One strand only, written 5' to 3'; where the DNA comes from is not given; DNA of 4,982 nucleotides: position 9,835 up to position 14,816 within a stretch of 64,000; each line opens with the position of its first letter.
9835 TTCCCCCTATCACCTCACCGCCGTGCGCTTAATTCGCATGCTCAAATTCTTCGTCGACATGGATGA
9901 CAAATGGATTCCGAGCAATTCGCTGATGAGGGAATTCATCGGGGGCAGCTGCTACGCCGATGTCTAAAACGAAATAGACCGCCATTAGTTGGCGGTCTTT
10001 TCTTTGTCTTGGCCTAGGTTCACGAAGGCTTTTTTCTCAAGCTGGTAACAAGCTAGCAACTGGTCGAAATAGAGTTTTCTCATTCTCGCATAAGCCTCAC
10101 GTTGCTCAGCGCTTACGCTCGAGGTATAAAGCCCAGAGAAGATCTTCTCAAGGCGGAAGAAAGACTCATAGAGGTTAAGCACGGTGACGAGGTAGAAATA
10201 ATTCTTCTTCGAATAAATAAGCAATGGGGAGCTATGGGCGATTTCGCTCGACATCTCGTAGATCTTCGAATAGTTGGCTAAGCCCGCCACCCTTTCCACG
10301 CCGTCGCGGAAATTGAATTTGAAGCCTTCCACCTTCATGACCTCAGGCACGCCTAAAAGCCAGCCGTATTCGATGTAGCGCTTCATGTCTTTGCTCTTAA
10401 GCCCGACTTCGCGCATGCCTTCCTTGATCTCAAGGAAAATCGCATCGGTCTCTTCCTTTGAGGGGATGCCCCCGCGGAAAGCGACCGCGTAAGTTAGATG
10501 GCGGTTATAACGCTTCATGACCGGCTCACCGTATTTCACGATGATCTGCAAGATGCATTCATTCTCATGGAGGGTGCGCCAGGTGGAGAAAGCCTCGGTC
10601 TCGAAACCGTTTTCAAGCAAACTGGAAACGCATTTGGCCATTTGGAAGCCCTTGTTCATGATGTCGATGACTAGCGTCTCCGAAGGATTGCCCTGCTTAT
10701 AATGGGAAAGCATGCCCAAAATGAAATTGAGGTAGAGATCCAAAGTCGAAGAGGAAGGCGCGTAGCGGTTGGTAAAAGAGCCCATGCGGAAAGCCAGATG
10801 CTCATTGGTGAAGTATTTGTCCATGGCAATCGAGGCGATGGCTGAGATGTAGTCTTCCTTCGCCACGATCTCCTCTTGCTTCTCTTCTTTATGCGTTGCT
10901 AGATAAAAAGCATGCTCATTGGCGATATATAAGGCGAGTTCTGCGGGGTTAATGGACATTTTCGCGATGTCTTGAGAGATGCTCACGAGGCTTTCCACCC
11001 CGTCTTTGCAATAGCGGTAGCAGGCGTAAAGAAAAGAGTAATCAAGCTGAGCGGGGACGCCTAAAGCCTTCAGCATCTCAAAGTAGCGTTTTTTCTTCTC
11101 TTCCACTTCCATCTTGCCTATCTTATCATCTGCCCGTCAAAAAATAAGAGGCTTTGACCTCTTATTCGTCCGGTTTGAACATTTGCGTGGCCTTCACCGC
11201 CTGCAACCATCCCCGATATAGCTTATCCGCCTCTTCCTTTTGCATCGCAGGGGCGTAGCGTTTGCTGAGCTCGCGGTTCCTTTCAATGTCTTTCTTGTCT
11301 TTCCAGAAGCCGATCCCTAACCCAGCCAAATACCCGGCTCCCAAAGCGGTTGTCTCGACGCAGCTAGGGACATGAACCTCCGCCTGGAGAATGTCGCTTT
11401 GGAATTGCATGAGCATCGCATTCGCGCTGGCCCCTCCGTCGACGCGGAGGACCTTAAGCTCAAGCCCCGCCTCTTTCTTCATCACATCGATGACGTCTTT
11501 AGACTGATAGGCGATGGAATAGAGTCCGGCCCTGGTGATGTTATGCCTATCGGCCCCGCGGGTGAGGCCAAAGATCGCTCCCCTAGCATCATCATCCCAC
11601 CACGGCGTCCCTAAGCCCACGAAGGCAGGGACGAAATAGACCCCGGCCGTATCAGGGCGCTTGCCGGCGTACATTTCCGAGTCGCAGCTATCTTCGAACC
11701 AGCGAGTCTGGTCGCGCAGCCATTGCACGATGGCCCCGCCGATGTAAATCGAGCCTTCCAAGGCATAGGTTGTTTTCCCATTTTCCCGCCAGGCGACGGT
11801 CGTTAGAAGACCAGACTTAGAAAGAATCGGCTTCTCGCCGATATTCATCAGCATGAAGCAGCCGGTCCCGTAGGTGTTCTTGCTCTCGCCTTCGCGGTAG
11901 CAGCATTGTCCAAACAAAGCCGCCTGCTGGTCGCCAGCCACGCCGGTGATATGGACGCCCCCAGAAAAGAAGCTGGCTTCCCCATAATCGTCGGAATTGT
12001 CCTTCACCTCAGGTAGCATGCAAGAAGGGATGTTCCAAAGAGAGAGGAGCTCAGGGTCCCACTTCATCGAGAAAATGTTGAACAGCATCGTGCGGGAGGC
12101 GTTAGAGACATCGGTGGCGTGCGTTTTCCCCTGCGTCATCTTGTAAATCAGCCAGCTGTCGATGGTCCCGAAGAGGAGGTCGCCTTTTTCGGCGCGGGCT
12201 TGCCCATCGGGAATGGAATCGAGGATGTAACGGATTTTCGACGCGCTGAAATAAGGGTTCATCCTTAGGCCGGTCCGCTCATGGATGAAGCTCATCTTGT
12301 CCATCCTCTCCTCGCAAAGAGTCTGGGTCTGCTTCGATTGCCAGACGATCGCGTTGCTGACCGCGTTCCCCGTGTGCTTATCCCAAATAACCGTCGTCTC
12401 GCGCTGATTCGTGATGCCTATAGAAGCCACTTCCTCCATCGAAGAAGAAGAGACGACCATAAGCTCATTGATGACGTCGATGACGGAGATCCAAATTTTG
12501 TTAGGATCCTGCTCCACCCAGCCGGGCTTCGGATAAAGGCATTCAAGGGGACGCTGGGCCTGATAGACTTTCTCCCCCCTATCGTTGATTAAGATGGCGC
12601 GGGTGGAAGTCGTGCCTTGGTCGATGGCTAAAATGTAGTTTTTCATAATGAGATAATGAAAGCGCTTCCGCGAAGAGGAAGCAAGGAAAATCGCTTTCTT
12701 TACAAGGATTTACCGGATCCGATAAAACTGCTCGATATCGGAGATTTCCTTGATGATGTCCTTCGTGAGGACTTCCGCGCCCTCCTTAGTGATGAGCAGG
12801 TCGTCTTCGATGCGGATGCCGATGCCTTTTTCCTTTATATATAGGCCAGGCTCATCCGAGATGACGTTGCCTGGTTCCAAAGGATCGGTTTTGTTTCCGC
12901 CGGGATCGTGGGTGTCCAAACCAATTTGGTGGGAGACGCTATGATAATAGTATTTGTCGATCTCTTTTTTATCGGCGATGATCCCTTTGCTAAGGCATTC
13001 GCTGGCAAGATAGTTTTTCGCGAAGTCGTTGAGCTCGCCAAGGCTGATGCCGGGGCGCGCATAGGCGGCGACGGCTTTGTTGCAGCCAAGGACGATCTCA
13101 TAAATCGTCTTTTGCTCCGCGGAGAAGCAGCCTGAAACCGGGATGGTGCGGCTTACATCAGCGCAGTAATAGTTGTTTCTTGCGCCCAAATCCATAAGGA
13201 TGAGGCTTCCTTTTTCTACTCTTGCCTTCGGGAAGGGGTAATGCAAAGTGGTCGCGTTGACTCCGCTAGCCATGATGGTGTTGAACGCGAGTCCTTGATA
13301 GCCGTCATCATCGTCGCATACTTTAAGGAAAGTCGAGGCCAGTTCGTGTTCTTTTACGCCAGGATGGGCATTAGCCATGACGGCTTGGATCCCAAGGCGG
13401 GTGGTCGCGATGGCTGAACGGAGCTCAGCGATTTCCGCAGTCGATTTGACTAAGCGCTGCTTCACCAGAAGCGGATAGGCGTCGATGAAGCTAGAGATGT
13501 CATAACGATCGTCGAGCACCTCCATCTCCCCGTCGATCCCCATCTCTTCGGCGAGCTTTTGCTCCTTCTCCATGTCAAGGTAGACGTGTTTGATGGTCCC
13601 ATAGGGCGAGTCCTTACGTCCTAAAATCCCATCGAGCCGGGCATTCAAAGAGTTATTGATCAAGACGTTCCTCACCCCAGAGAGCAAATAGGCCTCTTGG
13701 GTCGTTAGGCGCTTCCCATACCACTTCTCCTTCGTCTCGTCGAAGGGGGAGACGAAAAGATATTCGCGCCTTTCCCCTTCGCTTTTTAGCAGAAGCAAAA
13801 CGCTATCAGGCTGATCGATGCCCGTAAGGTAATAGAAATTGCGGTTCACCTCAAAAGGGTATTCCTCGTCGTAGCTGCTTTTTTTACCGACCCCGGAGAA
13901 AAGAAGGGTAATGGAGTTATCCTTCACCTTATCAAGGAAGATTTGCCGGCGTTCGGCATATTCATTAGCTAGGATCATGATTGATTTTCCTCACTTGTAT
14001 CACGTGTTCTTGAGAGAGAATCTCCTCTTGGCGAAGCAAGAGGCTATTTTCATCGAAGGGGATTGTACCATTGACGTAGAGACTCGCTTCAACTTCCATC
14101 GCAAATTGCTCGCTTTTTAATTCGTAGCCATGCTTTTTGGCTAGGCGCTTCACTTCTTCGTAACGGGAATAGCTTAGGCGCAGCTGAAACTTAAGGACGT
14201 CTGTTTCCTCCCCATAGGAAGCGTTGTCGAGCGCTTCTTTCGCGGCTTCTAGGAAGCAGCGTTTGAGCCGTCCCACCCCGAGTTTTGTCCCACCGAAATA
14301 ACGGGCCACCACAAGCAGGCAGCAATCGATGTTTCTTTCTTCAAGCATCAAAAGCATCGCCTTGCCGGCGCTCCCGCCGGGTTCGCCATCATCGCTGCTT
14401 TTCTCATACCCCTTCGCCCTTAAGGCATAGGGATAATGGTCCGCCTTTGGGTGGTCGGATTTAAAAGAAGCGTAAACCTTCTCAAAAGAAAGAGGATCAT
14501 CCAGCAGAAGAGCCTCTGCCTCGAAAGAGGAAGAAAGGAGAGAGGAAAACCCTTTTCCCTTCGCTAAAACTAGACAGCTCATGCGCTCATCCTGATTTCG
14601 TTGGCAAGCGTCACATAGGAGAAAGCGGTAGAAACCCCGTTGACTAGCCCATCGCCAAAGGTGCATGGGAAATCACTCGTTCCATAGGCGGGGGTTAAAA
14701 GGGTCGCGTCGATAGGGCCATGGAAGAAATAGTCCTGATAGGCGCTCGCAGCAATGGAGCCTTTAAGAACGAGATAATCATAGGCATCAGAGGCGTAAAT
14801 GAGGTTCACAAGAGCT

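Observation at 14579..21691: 2370-aa polytopic protein with a recurring degenerate motif, start/stop-coupled to yigZ and pepP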

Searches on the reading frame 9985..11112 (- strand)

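Call 5: search_protein_families(library=pfam, proteins=[window:9985-11112:-], max_evalue=0.01)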
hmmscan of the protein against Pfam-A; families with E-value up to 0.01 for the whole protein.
window:9985-11112:- (375 aa): 1 family
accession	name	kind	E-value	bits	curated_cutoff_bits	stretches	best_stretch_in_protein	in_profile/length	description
PF18928.5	DUF5677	-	3.5e-10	40.6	27.1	1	149-298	5-154/166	Family of unknown function (DUF5677)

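Call 6: search_protein_families(library=ncbifam, proteins=[window:9985-11112:-], max_evalue=0.01)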
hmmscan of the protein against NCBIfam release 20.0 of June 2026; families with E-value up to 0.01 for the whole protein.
window:9985-11112:- (375 aa): 0 families

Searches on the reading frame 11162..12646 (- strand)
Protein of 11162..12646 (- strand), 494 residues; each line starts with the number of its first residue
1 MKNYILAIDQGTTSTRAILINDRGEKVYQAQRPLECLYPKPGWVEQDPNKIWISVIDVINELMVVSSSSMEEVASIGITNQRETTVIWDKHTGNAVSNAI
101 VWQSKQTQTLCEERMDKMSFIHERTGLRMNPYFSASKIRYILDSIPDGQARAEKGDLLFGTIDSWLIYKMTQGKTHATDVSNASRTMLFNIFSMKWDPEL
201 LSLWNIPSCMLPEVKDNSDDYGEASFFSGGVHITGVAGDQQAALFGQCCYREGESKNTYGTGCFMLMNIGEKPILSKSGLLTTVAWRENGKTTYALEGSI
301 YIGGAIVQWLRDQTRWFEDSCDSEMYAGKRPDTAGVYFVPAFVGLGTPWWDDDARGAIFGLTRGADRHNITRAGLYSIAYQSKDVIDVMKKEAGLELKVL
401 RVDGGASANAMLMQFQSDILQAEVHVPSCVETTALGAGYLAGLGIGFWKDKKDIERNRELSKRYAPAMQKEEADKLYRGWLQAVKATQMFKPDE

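Call 5: search_protein_families(library=pfam, proteins=[window:11162-12646:-], max_evalue=0.01)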
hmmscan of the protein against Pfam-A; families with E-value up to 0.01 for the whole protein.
window:11162-12646:- (494 aa): 2 families
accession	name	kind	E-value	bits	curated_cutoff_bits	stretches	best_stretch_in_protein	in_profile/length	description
PF00370.27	FGGY_N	-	1.4e-65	221.7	28.8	1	4-246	1-245/245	FGGY family of carbohydrate kinases, N-terminal domain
PF02782.22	FGGY_C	-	1.4e-41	142.9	27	1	257-442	3-195/198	FGGY family of carbohydrate kinases, C-terminal domain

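Call 6: search_protein_families(library=ncbifam, proteins=[window:11162-12646:-], max_evalue=0.01)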
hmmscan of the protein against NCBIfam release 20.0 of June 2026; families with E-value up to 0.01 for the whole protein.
window:11162-12646:- (494 aa): 12 families
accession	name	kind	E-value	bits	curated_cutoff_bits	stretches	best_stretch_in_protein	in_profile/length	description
NF000756.0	PRK00047.1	subfamily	3e-216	718.5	498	1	1-492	3-499/502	glycerol kinase GlpK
TIGR01311.1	glycerol_kin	equivalog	4.5e-198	658.6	590.35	1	3-488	1-494/496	glycerol kinase GlpK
TIGR01312.1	XylB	equivalog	2.9e-55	187.7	380.25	1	7-475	2-471/481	xylulokinase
TIGR01314.1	gntK_FGGY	equivalog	1.4e-38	132.7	648.55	1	4-470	1-475/505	gluconokinase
NF011601.0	PRK15027.1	equivalog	2.5e-28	98.7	912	1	6-473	3-464/484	xylulokinase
NF008187.0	PRK10939.1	equivalog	5e-26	91.4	528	2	2-224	3-222/521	autoinducer-2 kinase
TIGR02628.1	fuculo_kin_coli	equivalog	1.6e-21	76.9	470.9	1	5-462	3-459/465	L-fuculokinase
TIGR01315.1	5C_CHO_kinase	subfamily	2.1e-20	72.9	408.7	2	333-488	378-538/541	FGGY family pentulose kinase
TIGR02627.1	rhamnulo_kin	equivalog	4.6e-15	55.1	527.95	2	7-269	2-259/454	rhamnulokinase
NF003154.0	PRK04123.1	equivalog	5.5e-15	55.1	428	1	342-484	389-534/554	ribulokinase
NF007925.0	PRK10640.1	equivalog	4.8e-12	45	639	1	5-238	6-235/489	rhamnulokinase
TIGR01234.1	L-ribulokinase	equivalog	3.4e-09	36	583.25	1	323-484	363-527/536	ribulokinase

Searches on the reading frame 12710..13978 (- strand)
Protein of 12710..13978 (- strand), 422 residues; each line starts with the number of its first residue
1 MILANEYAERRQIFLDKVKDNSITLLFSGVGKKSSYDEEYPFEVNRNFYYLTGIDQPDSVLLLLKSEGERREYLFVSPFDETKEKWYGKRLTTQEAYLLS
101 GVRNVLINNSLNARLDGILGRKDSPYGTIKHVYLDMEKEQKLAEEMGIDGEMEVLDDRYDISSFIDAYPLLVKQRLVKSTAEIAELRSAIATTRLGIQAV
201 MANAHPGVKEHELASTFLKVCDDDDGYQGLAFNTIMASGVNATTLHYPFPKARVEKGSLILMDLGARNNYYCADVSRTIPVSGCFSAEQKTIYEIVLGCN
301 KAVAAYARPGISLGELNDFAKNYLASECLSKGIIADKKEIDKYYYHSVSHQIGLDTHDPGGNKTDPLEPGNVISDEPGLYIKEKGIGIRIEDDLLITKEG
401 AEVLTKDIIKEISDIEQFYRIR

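Call 5: search_protein_families(library=pfam, proteins=[window:12710-13978:-], max_evalue=0.01)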
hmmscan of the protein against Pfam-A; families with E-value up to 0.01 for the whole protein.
window:12710-13978:- (422 aa): 2 families
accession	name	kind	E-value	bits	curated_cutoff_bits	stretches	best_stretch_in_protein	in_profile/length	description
PF00557.29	Peptidase_M24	-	1.4e-51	175.7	23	1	185-398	2-208/208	Metallopeptidase family M24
PF05195.22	AMP_N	-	9.8e-28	96.7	24.6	1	7-123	1-118/121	Aminopeptidase P, N-terminal domain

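Call 6: search_protein_families(library=ncbifam, proteins=[window:12710-13978:-], max_evalue=0.01)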
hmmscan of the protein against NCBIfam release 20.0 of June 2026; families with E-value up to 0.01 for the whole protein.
window:12710-13978:- (422 aa): 10 families
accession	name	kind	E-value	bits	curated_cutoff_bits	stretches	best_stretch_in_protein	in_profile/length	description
NF008131.0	PRK10879.1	equivalog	1.3e-69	235.1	465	1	4-417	3-430/438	Xaa-Pro aminopeptidase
NF040821.1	dipep_PepQ_Arch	equivalog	1.4e-36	126.2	630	1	130-406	74-340/346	Xaa-Pro dipeptidase PepQ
NF007310.0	PRK09795.1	equivalog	3.5e-28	98.5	393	1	175-405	125-349/361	aminopeptidase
NF010133.0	PRK13607.1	equivalog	6.3e-20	71.4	339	1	26-365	33-354/443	Xaa-Pro dipeptidase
NF038259.1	ectoine_DoeA_2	exception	2.8e-10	39.5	575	1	154-328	130-302/386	ectoine hydrolase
NF011173.0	PRK14575.1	equivalog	6e-09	35.3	850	1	149-406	150-397/406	putative peptidase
NF011720.0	PRK15173.1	subfamily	6.1e-09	35.3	420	1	149-406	87-334/343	peptidase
NF011174.0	PRK14576.1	subfamily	1.9e-08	33.6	487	1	150-406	150-396/405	putative endopeptidase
TIGR02993.1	ectoine_eutD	equivalog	2.6e-08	33.4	613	1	162-406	143-382/391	ectoine hydrolase DoeA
TIGR00500.1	met_pdase_I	equivalog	2.9e-07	30.3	171.35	1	177-326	3-155/247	type I methionyl aminopeptidase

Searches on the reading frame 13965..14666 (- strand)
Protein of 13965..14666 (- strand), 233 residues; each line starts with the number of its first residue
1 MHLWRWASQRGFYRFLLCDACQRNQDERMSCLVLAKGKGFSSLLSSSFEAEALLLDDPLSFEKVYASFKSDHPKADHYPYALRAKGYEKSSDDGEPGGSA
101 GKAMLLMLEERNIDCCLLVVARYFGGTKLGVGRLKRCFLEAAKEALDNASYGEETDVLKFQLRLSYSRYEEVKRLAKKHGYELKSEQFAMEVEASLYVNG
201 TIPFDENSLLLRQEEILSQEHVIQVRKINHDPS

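Call 5: search_protein_families(library=pfam, proteins=[window:13965-14666:-], max_evalue=0.01)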
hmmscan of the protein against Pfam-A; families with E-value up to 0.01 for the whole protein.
window:13965-14666:- (233 aa): 2 families
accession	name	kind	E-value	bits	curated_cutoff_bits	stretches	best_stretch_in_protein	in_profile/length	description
PF01205.25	UPF0029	-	8.5e-25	87.3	27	1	46-146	3-107/107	Uncharacterized protein family UPF0029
PF09186.17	DUF1949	-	0.00015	22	23.7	1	162-198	1-37/56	Domain of unknown function (DUF1949)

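Call 6: search_protein_families(library=ncbifam, proteins=[window:13965-14666:-], max_evalue=0.01)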
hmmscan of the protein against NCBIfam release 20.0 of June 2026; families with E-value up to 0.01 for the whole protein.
window:13965-14666:- (233 aa): 2 families
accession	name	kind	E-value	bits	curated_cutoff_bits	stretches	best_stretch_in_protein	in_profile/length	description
TIGR00257.1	IMPACT_YIGZ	hypoth_equivalog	2.3e-29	102.3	167.95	1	61-199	36-179/205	YigZ family protein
NF008600.0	PRK11568.1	equivalog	6.5e-17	61.7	298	1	66-195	40-174/204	IMPACT family protein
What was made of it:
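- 13965..14582 (-): yigZ (IMPACT/UPF0029 family, 205 aa). Pfam and NCBIfam (calls 5, 6)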
